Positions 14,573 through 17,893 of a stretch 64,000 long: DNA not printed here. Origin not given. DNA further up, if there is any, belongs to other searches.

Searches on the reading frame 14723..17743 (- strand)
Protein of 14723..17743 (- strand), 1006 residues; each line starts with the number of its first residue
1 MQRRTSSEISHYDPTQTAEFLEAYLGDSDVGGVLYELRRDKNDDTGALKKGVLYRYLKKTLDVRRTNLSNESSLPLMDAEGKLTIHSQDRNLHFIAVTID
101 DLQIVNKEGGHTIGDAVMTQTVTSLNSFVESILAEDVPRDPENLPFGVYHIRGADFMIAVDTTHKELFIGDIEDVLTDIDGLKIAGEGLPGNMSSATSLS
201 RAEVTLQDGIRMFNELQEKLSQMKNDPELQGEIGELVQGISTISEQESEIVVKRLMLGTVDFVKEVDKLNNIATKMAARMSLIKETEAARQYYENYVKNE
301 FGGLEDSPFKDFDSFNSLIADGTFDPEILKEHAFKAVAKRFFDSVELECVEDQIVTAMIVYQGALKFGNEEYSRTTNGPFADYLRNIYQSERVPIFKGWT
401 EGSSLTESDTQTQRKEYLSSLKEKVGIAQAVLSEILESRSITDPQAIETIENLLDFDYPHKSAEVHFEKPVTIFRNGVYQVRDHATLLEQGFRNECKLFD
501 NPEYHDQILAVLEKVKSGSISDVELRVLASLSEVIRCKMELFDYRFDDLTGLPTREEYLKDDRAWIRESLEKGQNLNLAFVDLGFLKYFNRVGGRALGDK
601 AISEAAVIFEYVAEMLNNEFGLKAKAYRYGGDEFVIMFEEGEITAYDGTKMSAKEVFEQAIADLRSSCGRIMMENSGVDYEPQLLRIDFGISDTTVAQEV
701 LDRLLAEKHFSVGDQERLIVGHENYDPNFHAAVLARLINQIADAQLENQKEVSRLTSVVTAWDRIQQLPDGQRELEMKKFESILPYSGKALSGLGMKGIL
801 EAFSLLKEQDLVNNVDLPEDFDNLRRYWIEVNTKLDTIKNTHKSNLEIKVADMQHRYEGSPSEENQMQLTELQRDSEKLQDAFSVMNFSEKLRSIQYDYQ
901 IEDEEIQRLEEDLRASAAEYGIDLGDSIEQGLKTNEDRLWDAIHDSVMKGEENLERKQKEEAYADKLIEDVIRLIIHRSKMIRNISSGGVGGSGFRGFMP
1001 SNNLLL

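Call 11: search_protein_families(library=pfam, proteins=[window:14723-17743:-], max_evalue=0.001)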
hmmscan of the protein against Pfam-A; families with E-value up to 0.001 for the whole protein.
window:14723-17743:- (1006 aa): 1 family
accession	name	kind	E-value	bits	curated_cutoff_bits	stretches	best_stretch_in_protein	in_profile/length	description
PF00990.26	GGDEF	-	1.7e-13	51.1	23.8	1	546-643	3-93/161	Diguanylate cyclase, GGDEF domain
